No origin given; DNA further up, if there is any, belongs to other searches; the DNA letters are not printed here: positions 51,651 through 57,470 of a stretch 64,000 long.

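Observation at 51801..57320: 1839-aa giant surface protein: >25 LVIVD-like beta-propeller blades, internal Pro/Thr linker, long AEQ coiled coil and distinct C-terminal domain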

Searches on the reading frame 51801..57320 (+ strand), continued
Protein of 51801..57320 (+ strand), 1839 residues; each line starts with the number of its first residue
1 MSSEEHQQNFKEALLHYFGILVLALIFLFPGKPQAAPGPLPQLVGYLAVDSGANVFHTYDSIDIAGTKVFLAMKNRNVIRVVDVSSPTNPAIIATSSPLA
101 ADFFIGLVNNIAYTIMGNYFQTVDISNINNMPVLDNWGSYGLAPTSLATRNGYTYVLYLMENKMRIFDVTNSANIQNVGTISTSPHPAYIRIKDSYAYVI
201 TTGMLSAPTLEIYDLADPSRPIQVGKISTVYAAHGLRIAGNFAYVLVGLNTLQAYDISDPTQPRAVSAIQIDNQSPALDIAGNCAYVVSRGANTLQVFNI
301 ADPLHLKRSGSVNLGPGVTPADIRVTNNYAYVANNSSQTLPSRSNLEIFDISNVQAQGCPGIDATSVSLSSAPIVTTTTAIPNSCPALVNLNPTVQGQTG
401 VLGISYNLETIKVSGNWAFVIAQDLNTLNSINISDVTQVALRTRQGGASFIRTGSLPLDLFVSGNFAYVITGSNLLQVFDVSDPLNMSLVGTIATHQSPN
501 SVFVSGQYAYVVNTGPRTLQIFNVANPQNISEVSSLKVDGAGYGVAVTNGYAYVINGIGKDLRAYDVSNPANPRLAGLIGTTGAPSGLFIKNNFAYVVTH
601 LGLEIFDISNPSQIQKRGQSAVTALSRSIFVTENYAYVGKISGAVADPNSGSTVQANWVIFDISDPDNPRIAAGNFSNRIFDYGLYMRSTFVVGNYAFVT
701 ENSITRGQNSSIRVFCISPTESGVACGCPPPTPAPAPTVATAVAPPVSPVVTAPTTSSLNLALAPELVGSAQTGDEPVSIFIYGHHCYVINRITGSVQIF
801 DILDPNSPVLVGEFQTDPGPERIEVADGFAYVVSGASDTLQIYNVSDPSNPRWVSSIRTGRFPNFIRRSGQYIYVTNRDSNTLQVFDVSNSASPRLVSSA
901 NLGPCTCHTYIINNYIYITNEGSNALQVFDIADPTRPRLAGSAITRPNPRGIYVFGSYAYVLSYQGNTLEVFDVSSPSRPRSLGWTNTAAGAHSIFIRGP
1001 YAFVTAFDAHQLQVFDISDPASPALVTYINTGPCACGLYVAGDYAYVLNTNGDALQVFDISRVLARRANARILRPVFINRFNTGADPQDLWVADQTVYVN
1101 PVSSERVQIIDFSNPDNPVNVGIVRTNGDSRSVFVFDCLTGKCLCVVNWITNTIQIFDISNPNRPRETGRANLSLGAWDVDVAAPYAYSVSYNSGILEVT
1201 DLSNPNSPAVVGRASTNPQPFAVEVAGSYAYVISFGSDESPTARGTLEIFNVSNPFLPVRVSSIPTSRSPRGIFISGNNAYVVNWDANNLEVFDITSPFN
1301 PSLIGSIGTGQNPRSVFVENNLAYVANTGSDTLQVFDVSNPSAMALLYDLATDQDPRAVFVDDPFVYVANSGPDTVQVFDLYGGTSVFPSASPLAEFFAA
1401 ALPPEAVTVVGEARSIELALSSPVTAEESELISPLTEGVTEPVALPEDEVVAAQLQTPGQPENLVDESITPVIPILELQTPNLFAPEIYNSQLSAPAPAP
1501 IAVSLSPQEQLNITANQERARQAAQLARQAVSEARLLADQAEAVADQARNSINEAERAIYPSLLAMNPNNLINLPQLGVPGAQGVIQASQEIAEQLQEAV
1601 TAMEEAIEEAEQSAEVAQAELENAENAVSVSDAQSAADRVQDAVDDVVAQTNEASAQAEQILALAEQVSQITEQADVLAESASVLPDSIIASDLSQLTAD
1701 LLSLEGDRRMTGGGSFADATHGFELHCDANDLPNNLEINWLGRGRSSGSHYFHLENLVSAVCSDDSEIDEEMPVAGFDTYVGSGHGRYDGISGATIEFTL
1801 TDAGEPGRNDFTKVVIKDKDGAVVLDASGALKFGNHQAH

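Call 22: find_encoding_contigs(protein=P0121, flank=10000, max_places=3)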
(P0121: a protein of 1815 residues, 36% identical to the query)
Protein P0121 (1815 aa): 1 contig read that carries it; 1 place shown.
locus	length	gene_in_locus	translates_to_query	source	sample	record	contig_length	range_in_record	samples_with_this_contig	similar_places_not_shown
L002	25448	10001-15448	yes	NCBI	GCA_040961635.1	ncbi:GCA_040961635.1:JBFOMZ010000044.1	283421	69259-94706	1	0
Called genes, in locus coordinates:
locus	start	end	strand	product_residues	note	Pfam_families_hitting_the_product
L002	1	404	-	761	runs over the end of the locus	PF13385:Laminin_G_3, PF02210:Laminin_G_2 (faint), PF13385:Laminin_G_3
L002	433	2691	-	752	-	PF07953:Toxin_R_bind_N (faint), PF13385:Laminin_G_3, PF02210:Laminin_G_2 (faint), PF13385:Laminin_G_3, PF02973:Sialidase (weak)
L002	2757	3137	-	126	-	PF05635:23S_rRNA_IVP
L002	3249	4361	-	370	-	PF05007:Mannosyl_trans (faint), PF09594:GT87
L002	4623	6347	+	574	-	PF01807:Zn_ribbon_DnaG, PF08275:DNAG_N, PF01751:Toprim (weak), PF13662:Toprim_4, PF13155:Toprim_2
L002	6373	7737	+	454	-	PF03979:Sigma70_r1_1, PF00140:Sigma70_r1_2, PF04542:Sigma70_r2, PF04539:Sigma70_r3, PF04545:Sigma70_r4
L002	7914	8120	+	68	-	-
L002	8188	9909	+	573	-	PF01411:tRNA-synt_2c, PF07973:tRNA_SAD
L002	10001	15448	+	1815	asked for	PF05694:SBP56 (faint), PF21783:YNCE (faint), PF22494:choice_anch_I (faint), PF08309:LVIVD (weak), PF09826:Beta_propel (faint), PF08309:LVIVD, PF10282:Lactonase, PF08309:LVIVD, +1 more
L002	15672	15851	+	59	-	-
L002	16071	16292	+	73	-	-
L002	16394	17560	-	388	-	PF00390:malic, PF03949:Malic_M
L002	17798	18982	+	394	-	-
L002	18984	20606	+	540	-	-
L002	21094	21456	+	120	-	PF00416:Ribosomal_S13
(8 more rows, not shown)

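Call 39: list_cluster_members(proteins=[window:51801-57317:+, window:50001-51773:+, window:47170-48369:+, P0121, P0122])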
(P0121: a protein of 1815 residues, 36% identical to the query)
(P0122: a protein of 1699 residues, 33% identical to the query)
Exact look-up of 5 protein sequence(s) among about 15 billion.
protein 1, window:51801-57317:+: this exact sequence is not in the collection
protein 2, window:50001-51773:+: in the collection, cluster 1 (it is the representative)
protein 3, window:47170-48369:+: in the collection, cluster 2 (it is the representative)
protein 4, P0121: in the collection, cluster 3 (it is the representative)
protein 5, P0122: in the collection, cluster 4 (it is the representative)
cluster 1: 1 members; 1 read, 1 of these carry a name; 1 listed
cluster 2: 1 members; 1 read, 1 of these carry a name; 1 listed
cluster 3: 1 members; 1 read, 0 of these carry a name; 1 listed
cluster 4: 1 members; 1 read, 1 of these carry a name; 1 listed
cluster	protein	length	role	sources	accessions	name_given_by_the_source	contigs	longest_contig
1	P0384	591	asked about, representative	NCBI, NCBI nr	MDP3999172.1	MAG: alanine--tRNA ligase [bacterium] | alanine--tRNA ligase [bacterium]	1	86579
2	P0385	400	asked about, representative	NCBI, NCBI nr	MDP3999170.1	MAG: sigma-70 family RNA polymerase sigma factor [bacterium] | sigma-70 family RNA polymerase sigma factor [bacterium]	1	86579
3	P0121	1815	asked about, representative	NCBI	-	-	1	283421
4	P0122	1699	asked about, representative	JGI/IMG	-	hypothetical protein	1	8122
